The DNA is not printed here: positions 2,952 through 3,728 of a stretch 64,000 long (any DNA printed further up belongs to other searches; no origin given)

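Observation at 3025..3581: Compositionally foreign PD-(D/E)xK-like ORF inserted into the purine operon and translationally coupled to purH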

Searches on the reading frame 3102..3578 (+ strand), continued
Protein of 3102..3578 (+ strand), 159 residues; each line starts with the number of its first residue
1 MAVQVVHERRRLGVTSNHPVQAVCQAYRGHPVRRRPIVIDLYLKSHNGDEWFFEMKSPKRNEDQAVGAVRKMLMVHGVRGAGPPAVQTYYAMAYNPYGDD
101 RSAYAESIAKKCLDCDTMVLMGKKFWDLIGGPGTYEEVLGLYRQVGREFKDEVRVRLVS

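Call 27: list_cluster_members(proteins=[P0001, P0002])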
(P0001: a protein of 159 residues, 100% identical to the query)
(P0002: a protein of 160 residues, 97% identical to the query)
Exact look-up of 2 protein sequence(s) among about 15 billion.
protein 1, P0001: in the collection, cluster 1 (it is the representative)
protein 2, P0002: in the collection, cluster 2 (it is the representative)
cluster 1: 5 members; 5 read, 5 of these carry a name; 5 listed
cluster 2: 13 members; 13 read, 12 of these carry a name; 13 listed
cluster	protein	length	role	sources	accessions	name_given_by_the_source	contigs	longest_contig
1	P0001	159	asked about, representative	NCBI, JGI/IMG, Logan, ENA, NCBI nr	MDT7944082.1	MAG: TdeIII family type II restriction endonuclease [Dehalococcoidia bacterium] | hypothetical protein | TdeIII family type II restriction endonuclease [Dehalococcoidia bacterium]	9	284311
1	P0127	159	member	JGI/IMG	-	hypothetical protein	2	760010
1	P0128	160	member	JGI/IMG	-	hypothetical protein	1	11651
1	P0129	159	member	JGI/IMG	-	hypothetical protein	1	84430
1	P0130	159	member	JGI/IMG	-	hypothetical protein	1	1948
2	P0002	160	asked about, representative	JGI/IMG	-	hypothetical protein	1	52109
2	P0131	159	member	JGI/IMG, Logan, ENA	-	hypothetical protein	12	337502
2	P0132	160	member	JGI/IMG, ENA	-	hypothetical protein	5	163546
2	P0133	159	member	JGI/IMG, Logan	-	hypothetical protein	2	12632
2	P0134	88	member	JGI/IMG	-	hypothetical protein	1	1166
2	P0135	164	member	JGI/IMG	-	hypothetical protein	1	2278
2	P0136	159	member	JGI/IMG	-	hypothetical protein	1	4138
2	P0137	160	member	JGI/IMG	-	hypothetical protein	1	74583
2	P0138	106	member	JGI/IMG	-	hypothetical protein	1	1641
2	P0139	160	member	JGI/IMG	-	hypothetical protein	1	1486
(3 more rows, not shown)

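Call 33: predict_structure(alignment_id=A2)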
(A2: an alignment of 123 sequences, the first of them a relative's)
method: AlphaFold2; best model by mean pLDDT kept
length: 252 residues; sequences in the alignment: 123
mean_pLDDT: 90.7   pTM: 0.88
mean pLDDT of the five models: 90.7, 90.5, 90.1, 88.8, 88.6
residues with pLDDT >= 90: 186; 70-90: 48; 50-70: 13; < 50: 5
segments of 3 or more residues with pLDDT < 50: 1-5
pLDDT, mean of each block of 10 residues (from residue 1): 48 77 90 89 73 83 97 98 96 98 97 96 94 98 97 97 98 97 97 94 97 97 97 92 77 65
secondary structure, 60 per line:
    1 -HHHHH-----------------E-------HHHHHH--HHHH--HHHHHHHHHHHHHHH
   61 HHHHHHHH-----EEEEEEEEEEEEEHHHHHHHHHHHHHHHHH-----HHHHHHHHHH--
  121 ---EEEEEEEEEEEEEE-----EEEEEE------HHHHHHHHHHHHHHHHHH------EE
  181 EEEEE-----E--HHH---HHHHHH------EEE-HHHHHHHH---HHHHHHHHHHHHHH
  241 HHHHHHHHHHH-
elements in order: H2-6 H32-37 H40-43 H46-68 E74-86 H87-103 H109-118 E124-137 E143-148 H155-172 E179-185 H200-205 E212-214 H216-223 H227-251

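Call 37: fold_search(model_id=the predicted structure, library=pdb)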
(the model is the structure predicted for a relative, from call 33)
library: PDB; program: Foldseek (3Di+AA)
matches with E <= 10: 237; with E <= 0.001: 0
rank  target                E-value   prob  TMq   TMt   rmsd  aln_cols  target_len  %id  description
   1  1wte_MODEL_1_A        5.8e-03  0.98  0.29  0.27   7.5       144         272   17  Crystal structure of type II restrcition endonuclease, EcoO109I complexed with cognate DNA (released 2004-12-14)
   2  1wtd_A                5.8e-03  0.97  0.27  0.26   8.1       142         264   19  Crystal structure of type II restrcition endonuclease, EcoO109I DNA-free form (released 2004-12-14)
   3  1wtd_B                1.3e-02  0.98  0.32  0.30   4.5       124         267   16  Crystal structure of type II restrcition endonuclease, EcoO109I DNA-free form (released 2004-12-14)
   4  8bao_B                1.8e-02  0.85  0.23  0.17   8.2       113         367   14  Dysgonamonadaceae bacterium CRISPR ancillary nuclease 2 (released 2022-11-30)
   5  8q41_B                2.0e-02  0.60  0.22  0.14  16.5       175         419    8  Crystal structure of Can2 (E341A) bound to cA4 and TTTAAA ssDNA (released 2023-11-22)
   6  8bao_A                3.4e-02  0.77  0.23  0.17   8.2       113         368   14  Dysgonamonadaceae bacterium CRISPR ancillary nuclease 2 (released 2022-11-30)
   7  5mbv_B                3.8e-02  0.21  0.23  0.08  10.8       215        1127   14  Cryo-EM structure of Lambda Phage protein GamS bound to RecBCD. (released 2017-01-11)
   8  8q43_A                4.3e-02  0.63  0.22  0.15   9.9       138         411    9  Crystal structure of cA4-bound Can2 (E341A) in complex with oligo-C DNA (released 2023-11-22)
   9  7ewu_B                4.3e-02  0.54  0.27  0.35  12.8       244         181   14  Crystal structure of Ebinur Lake virus cap snatching endonuclease (WT) (released 2022-01-26)
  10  8q3z_A                4.6e-02  0.33  0.20  0.12  16.8       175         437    9  Crystal structure of cA4-bound Can2 from Thermoanaerobacter brockii (released 2023-11-22)
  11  6xl1_A                5.5e-02  0.77  0.25  0.18  11.4       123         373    9  crystal structure of cA4-activated Card1(D294N) (released 2020-12-30)
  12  8q44_B                5.5e-02  0.47  0.24  0.14  15.4       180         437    6  Crystal structure of cA4-bound Can2 (E364R) in complex with oligo-T DNA (released 2023-11-22)
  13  8z4i_B                6.2e-02  0.35  0.21  0.15  15.3       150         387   13  crystal structure of Cdn1 in complex with cA3 (released 2026-02-04)
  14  8ps5_A                6.6e-02  0.14  0.21  0.15  19.8       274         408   12  Escherichia coli SduA complex bound to DNA (released 2025-01-22)
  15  2vld_A                7.9e-02  0.89  0.23  0.25   3.6        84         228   13  crystal structure of a repair endonuclease from Pyrococcus abyssi (released 2009-05-19)
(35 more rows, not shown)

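Call 59: search_protein_representatives(protein=window:3102-3578:+)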
Query: 159 residues. Proteins with E-value up to 0.001 (for the whole library): 334; up to 1e-10: 136; up to 1e-30: 8. The best 150 are listed.
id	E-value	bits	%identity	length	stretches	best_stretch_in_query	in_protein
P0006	1.8e-50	187.2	65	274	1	20-153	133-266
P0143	2.5e-38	147.8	49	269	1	17-156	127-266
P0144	3.8e-36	140.7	48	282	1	21-149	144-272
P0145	9.2e-34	132.9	54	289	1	36-153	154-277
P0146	2.3e-33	131.6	47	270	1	21-153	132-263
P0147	6.6e-33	130.2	48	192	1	20-153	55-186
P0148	1.5e-31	125.7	44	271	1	6-150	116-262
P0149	2.8e-31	124.9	47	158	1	33-149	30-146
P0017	4.4e-30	121.0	46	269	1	36-152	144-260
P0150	1.1e-29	119.7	44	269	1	20-156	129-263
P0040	1.2e-29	119.5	42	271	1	25-150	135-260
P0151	1.1e-28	116.5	46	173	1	33-148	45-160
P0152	4.2e-28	114.6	46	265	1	36-150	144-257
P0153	1.3e-27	112.9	44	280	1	18-149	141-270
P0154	1.4e-27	112.8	53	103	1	55-150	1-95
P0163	8.6e-26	107.0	40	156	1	37-157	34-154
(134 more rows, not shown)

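Call 60: predict_structure(alignment_id=A1)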
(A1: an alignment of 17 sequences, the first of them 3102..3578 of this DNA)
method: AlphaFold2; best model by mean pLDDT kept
length: 159 residues; sequences in the alignment: 17
mean_pLDDT: 39.5   pTM: 0.24
mean pLDDT of the five models: 39.5, 38.2, 37.1, 36.8, 35.9
residues with pLDDT >= 90: 0; 70-90: 0; 50-70: 21; < 50: 138
segments of 3 or more residues with pLDDT < 50: 1-39, 54-133, 137-139, 152-159
pLDDT, mean of each block of 10 residues (from residue 1): 22 24 35 47 53 47 44 37 32 36 40 38 38 48 50 40
secondary structure, 60 per line:
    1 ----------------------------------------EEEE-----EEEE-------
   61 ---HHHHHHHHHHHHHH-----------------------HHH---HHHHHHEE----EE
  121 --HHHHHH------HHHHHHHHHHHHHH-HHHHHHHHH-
elements in order: E41-44 E50-53 H64-77 H107-112 H123-128 H135-148 H150-158

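Call 62: find_encoding_contigs(protein=P0163, flank=4000, max_places=3)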
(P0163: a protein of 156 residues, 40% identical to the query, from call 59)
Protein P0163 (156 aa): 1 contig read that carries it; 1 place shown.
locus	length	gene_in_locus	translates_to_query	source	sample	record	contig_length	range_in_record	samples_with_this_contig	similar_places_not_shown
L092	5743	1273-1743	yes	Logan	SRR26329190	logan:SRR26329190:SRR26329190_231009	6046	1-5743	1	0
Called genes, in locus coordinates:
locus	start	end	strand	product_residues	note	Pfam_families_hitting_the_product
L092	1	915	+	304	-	?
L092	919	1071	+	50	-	-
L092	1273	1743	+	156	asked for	PF09520:HinfI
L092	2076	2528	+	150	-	PF28469:DUF8410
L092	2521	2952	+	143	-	-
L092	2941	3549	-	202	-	PF03458:Gly_transporter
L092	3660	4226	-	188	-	PF13302:Acetyltransf_3, PF13420:Acetyltransf_4, PF00583:Acetyltransf_1, PF13523:Acetyltransf_8 (faint)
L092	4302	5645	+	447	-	PF01816:LRV (faint)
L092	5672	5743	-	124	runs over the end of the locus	?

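Call 63: find_encoding_contigs(protein=P0149, flank=4000, max_places=3)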
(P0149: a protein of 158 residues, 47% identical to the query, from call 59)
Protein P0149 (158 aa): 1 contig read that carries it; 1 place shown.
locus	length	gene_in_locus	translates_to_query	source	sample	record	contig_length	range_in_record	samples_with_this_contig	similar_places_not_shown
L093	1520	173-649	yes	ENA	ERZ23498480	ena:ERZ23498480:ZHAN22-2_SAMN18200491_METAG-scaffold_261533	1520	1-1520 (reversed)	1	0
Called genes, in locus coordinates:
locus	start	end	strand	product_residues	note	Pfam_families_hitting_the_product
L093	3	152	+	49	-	?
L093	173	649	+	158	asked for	PF09520:HinfI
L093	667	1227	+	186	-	-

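Call 68: search_protein_families(library=padloc, proteins=[L001:4390-5589:+, L001:5637-6392:+], max_evalue=0.001)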
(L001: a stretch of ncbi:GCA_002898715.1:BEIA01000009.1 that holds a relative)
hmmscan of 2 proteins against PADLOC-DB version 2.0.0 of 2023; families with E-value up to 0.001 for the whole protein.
L001:4390-5589:+ (400 aa): 35 families (the best 25 are shown)
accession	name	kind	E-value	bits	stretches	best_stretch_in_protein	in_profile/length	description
PDLC03249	MTase_II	-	6.8e-88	293.8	2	158-394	278-534/541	Type II methyltransferase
PDLC03364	MTase_II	-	4.3e-24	83.2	2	47-125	21-102/380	Type II methyltransferase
PDLC03322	MTase_II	-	1.5e-23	81.4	1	34-286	17-271/446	Type II methyltransferase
PDLC03239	MTase_II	-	6.3e-21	72.6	1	59-194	66-205/442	Type II methyltransferase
PDLC03353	MTase_II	-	2.7e-16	57.9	2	272-399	23-117/260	Type II methyltransferase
PDLC03362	MTase_II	-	6.5e-15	52.9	1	57-307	42-292/438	Type II methyltransferase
PDLC03380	MTase_II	-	5.6e-14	50.1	1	53-125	26-100/393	Type II methyltransferase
PDLC04134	mad2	-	8.3e-14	49.3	2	71-140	281-350/492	mads_2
PDLC03224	MTase_II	-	1.2e-13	48.8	1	68-129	77-144/481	Type II methyltransferase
PDLC03387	MTase_II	-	2.3e-13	47.9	2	276-355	30-88/289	Type II methyltransferase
PDLC03369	MTase_II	-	1.3e-12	45.3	1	58-128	114-186/532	Type II methyltransferase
PDLC03325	MTase_II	-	5.7e-12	43.1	1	58-138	64-148/426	Type II methyltransferase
PDLC03377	MTase_II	-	1e-11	42.1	1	57-328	94-365/504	Type II methyltransferase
PDLC03351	MTase_II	-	3.5e-11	40.9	1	53-116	116-181/348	Type II methyltransferase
PDLC02189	DUF1156_MTase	-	5.3e-09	32.8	1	251-360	522-634/944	-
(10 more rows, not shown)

L001:5637-6392:+ (252 aa): 2 families
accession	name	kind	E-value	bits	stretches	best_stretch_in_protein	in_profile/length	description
PDLC03482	REase_II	-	2.3e-55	186.2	1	24-241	44-263/274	Type II restriction enzyme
PDLC03421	REase_II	-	7.4e-20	69.7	1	31-243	39-254/264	Type II restriction enzyme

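Call 69: search_protein_families(library=ncbifam, proteins=[L001:4390-5589:+, L001:5637-6392:+], max_evalue=0.01)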
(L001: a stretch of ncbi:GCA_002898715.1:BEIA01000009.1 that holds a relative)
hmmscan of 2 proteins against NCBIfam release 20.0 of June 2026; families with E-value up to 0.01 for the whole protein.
L001:4390-5589:+ (400 aa): 4 families
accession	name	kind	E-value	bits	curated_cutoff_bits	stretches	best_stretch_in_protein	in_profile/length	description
NF042963.1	DUF1156_antiphage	equivalog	1.4e-13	49.9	1000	2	233-362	525-663/960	anti-phage-associated DUF1156 domain-containing protein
TIGR01177.1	TIGR01177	hypoth_equivalog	4.5e-07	29.5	316.55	1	84-112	185-213/330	TIGR01177 family methyltransferase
NF040721.1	Trm14_Arch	equivalog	0.00027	20.2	280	0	79-102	188-212/370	tRNA (guanine(6)-N2)-methyltransferase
NF008748.0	PRK11783.1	equivalog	0.0062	14.8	466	0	83-103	194-214/704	bifunctional 23S rRNA (guanine(2069)-N(7))-methyltransferase RlmK/23S rRNA (guanine(2445)-N(2))-methyltransferase RlmL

L001:5637-6392:+ (252 aa): 0 families

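Call 70: find_encoding_contigs(protein=P0006, flank=4000, max_places=3)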
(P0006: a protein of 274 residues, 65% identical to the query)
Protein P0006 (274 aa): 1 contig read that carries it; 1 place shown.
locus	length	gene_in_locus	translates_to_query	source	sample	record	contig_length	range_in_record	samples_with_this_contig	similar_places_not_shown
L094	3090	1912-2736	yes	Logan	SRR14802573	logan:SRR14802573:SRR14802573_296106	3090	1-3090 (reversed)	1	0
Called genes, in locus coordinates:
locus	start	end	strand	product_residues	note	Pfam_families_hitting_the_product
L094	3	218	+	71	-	?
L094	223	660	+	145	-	-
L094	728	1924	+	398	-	PF01555:N6_N4_Mtase, PF01170:UPF0020 (faint)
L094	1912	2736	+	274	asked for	PF09520:HinfI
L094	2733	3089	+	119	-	?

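Call 71: find_encoding_contigs(protein=P0005, flank=4000, max_places=3)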
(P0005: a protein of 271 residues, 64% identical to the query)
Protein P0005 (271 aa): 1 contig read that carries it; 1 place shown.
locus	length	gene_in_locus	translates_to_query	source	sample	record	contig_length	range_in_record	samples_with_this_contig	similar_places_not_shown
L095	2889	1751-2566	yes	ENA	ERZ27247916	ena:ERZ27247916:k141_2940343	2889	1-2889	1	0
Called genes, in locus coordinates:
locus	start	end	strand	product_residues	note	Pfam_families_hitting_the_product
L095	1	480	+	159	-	?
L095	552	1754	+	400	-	PF01555:N6_N4_Mtase, PF13489:Methyltransf_23 (faint), PF01170:UPF0020 (faint)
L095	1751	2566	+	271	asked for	PF09520:HinfI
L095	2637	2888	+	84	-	?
